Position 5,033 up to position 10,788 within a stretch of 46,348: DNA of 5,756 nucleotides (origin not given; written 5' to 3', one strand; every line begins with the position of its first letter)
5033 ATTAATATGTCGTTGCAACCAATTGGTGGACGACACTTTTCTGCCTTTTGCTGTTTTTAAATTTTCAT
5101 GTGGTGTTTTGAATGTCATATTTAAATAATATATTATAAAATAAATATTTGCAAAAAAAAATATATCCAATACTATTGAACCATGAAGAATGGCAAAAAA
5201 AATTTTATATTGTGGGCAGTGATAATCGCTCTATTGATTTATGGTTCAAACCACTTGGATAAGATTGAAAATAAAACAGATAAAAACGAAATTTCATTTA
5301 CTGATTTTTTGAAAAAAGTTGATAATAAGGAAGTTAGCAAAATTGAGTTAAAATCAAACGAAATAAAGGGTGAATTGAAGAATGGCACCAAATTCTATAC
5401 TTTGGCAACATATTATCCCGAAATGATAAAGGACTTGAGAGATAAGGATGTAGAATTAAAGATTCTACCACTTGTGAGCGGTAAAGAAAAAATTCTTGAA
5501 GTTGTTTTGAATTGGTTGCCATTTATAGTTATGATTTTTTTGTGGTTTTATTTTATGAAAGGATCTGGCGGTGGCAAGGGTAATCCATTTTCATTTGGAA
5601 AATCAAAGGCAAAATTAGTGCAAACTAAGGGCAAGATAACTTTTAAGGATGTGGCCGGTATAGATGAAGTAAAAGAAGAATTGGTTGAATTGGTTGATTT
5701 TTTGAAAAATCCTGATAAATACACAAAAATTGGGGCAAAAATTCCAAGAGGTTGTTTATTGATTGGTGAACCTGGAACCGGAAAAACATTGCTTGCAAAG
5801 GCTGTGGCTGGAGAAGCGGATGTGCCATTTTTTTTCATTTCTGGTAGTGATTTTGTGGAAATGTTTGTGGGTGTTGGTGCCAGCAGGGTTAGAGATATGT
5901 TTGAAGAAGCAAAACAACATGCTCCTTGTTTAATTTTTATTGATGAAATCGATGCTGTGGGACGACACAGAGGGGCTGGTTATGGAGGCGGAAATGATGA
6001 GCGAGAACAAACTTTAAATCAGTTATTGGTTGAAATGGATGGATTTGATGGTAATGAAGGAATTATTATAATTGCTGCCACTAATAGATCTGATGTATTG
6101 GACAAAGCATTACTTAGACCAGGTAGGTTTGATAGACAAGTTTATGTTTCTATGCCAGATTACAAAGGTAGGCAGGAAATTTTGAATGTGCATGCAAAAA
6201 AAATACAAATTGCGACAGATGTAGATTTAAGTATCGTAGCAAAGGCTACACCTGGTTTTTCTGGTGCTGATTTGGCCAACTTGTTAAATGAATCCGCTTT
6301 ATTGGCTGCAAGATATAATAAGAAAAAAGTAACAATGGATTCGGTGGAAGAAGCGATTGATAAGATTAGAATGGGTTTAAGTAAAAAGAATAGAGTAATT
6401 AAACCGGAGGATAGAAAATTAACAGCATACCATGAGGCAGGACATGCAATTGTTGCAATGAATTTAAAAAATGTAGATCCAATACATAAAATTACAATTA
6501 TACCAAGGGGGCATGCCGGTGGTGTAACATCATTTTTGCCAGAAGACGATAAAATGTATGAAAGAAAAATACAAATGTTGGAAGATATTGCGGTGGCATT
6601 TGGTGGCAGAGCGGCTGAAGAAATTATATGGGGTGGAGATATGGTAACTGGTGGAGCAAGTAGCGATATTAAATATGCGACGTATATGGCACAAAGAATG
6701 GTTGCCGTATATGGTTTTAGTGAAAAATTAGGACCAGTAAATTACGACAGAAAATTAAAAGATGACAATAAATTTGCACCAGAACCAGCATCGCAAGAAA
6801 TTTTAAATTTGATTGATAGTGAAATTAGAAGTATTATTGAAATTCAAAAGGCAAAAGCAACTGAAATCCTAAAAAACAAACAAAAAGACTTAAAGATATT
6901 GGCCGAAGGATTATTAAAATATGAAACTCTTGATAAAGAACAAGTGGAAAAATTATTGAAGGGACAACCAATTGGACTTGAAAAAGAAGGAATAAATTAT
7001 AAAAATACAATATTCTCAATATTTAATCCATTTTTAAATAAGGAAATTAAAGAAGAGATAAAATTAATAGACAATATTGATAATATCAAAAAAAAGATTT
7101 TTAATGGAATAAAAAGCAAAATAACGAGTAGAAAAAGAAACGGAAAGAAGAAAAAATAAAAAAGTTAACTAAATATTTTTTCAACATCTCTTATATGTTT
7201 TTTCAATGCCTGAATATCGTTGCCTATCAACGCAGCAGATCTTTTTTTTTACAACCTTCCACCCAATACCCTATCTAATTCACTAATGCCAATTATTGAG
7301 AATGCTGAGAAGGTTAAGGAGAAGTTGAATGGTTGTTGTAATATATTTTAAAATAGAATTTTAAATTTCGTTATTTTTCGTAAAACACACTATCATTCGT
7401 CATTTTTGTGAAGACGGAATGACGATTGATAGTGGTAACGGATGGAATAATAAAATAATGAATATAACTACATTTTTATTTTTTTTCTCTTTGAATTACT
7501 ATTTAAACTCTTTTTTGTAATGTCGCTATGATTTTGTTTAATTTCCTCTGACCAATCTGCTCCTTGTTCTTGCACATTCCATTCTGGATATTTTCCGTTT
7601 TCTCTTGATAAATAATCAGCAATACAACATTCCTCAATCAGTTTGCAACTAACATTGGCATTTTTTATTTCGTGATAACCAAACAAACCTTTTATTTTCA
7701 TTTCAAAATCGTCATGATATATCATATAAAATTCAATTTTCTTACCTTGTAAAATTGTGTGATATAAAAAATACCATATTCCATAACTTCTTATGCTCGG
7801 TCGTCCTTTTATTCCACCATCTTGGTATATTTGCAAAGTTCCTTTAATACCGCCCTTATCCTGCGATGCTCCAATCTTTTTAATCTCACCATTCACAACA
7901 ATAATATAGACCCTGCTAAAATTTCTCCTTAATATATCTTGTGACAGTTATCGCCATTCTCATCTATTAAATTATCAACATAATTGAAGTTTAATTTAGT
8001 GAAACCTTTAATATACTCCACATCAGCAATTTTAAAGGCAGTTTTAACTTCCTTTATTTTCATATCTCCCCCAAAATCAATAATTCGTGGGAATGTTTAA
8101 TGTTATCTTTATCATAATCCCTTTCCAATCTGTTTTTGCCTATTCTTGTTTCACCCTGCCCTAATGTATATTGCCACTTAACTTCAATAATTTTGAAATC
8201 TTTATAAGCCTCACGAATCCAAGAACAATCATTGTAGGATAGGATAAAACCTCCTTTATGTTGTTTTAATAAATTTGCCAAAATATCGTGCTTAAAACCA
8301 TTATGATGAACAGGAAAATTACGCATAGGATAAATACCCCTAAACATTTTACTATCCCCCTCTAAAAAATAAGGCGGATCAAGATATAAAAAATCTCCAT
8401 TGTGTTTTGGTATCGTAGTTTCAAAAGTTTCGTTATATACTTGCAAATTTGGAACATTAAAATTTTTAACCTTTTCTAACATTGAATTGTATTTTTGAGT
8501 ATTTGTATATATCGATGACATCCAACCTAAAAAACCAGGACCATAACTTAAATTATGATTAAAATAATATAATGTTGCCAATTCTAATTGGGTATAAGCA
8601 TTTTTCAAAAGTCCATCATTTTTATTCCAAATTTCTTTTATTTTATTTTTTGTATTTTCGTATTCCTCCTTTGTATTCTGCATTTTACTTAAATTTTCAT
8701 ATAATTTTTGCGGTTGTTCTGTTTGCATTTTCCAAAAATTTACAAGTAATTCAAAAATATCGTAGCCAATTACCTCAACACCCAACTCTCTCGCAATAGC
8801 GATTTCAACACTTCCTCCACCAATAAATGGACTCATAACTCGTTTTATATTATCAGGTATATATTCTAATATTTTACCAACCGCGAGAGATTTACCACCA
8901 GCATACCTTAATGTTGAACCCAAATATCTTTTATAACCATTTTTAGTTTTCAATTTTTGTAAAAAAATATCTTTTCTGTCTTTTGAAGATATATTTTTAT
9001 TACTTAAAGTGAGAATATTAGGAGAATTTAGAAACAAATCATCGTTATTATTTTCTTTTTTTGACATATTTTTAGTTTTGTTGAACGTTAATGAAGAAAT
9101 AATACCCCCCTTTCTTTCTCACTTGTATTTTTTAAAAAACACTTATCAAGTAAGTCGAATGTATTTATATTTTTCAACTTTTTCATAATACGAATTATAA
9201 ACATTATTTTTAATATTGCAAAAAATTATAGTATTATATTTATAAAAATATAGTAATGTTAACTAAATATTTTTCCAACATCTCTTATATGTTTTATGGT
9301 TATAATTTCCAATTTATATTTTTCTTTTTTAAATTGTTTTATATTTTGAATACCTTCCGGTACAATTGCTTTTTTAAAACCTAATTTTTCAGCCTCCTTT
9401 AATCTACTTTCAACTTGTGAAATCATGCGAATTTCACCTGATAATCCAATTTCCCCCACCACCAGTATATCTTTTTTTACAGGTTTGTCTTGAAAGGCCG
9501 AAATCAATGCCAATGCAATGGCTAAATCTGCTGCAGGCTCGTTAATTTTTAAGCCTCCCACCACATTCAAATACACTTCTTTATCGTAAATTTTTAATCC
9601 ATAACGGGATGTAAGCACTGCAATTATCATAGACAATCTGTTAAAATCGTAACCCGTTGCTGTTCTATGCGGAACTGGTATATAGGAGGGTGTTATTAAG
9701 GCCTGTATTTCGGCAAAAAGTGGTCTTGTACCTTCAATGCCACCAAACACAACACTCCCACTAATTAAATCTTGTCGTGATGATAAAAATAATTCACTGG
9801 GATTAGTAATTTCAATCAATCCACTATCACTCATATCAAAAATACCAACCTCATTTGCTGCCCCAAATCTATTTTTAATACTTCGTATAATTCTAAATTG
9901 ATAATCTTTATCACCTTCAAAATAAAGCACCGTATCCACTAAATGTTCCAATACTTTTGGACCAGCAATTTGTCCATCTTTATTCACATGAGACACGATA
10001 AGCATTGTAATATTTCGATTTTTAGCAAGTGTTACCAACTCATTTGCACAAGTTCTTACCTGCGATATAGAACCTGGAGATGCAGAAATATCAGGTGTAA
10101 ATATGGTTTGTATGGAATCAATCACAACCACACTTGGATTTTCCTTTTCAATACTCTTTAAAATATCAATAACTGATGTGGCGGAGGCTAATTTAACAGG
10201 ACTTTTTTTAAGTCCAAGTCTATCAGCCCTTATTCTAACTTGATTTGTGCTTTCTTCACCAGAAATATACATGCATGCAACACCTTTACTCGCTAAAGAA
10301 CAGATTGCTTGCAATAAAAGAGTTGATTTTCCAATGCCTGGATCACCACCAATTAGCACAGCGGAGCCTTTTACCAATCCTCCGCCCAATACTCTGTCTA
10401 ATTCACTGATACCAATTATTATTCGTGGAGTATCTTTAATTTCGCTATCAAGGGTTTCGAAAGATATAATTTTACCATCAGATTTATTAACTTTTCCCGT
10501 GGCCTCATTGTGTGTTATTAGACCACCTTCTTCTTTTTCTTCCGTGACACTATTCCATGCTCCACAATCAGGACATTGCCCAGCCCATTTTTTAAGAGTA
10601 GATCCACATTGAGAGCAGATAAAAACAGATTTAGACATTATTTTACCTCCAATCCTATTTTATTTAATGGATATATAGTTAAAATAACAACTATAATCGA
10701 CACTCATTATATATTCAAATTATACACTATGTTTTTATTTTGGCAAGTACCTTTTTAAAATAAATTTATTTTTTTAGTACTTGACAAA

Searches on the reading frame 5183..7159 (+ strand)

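Call 27: search_protein_families(library=ncbifam, proteins=[window:5183-7159:+], max_evalue=0.00001)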
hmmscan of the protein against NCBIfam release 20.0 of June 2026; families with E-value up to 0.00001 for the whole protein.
window:5183-7159:+ (658 aa): 13 families
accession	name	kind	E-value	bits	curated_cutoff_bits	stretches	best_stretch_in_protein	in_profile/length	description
TIGR01241.2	FtsH_fam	equivalog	9.8e-240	797.4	600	1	18-588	7-598/598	ATP-dependent zinc metalloprotease FtsH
NF008004.0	PRK10733.1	equivalog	1.2e-197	657.8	1008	1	6-594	3-595/644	ATP-dependent zinc metalloprotease FtsH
NF003069.1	PRK03992.1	subfamily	6.4e-91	305.3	500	1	146-397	122-374/379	proteasome-activating nucleotidase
TIGR01242.2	TIGR01242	subfamily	5.3e-86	288.9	500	1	145-397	104-357/362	proteasome-activating nucleotidase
NF047747.1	PrtsmActNtasePan2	equivalog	3.9e-77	260.1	700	1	142-396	138-393/397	proteasome-activating nucleotidase Pan2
TIGR01243.1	CDC48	subfamily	2.8e-72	244.1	802.65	1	151-404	449-693/733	CDC48 family AAA ATPase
NF047748.1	PrtsmActNtasePan1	equivalog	5.1e-72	243.1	750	1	145-397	138-391/405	proteasome-activating nucleotidase Pan1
NF041006.2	cell_div_CdvC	equivalog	1.8e-42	145.6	650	1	143-377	91-324/370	cell division protein CdvC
TIGR03689.1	pup_AAA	equivalog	2.5e-37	128.8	504.75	1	150-348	177-387/512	proteasome ATPase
NF042959.1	IteA_antiphage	equivalog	3.9e-34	118.4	510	1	161-392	98-321/367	anti-phage ATPase IteA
NF003229.0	PRK04195.1-5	equivalog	1e-07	31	280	1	153-261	15-117/413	replication factor C large subunit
TIGR02881.1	spore_V_K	equivalog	1.6e-06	27.4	422.95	1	154-354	5-203/261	stage V sporulation protein K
TIGR03922.1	T7SS_EccA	equivalog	2e-06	26.7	466.65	1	149-309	270-431/557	type VII secretion AAA-ATPase EccA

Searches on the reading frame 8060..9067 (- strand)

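Call 27: search_protein_families(library=ncbifam, proteins=[window:8060-9067:-], max_evalue=0.00001)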
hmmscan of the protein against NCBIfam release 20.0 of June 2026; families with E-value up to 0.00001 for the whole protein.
window:8060-9067:- (335 aa): 1 family
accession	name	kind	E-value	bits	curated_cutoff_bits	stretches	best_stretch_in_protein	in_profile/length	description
TIGR00571.1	dam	subfamily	3.6e-21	76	114.85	1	52-306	4-254/267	Dam family site-specific DNA-(adenine-N6)-methyltransferase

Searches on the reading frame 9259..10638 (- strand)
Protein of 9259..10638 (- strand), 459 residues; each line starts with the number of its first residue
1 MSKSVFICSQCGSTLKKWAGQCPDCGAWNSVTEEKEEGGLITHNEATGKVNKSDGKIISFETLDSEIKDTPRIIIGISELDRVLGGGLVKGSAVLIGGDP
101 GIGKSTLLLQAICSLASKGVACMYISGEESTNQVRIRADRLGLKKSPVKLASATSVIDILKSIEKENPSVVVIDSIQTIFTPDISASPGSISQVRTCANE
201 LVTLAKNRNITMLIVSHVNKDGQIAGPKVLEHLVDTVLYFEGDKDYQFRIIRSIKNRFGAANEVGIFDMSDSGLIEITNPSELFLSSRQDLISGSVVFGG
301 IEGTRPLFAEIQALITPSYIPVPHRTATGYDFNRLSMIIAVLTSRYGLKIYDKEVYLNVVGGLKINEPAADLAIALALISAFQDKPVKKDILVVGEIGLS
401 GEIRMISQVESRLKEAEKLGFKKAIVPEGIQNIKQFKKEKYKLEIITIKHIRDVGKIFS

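Call 27: search_protein_families(library=ncbifam, proteins=[window:9259-10638:-], max_evalue=0.00001)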
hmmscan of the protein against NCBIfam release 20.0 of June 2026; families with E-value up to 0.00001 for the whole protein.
window:9259-10638:- (459 aa): 19 families
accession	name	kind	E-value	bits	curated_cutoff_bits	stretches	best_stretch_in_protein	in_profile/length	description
TIGR00416.1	sms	equivalog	3.1e-175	583.3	403.05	1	3-453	5-452/454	DNA repair protein RadA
TIGR02902.1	spore_lonB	equivalog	2.5e-18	66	723.3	1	337-454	411-526/531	ATP-dependent protease LonB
NF006799.0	PRK09302.1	equivalog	2.1e-17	62.9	408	1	70-273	252-468/515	circadian clock protein KaiC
TIGR02903.1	spore_lon_C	equivalog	2.1e-17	62.9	678.8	1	348-455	506-611/615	Lon family ATP-dependent protease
TIGR00764.1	lon_rel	equivalog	1.7e-14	53.3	516.6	1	343-454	475-588/608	ATP-dependent protease LonB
TIGR03881.1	KaiC_arch_4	hypoth_equivalog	1.2e-12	48.1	247.8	1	72-175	2-89/231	KaiC domain-containing protein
TIGR03880.1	KaiC_arch_3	hypoth_equivalog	4.6e-11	42.7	249.45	1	76-241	1-177/224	KaiC domain-containing protein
TIGR02237.1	recomb_radB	equivalog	5.3e-11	42.8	172.4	1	80-273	1-208/210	DNA repair and recombination protein RadB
TIGR03600.1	phage_DnaB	exception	1.5e-10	40.6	498.65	1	75-138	179-244/421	phage replicative helicase, DnaB family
TIGR00763.1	lon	equivalog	6.5e-10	38.1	608.05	1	366-455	700-791/795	endopeptidase La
TIGR03877.1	thermo_KaiC_1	hypoth_equivalog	3.9e-09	36.3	307.25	1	72-149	3-80/238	KaiC domain-containing protein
NF052589.1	ArlH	equivalog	4.6e-08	33.1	215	1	76-132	5-61/229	archaellum protein ArlH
NF004723.0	PRK06067.1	subfamily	1.6e-07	31.1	194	1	73-137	16-80/243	flagellar accessory protein FlaH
NF006861.0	PRK09361.1-1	equivalog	2e-07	30.8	278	0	73-129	5-61/235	DNA repair and recombination protein RadB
NF004629.0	PRK05973.1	equivalog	4.4e-07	29.2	156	1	87-220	60-194/237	DNA helicase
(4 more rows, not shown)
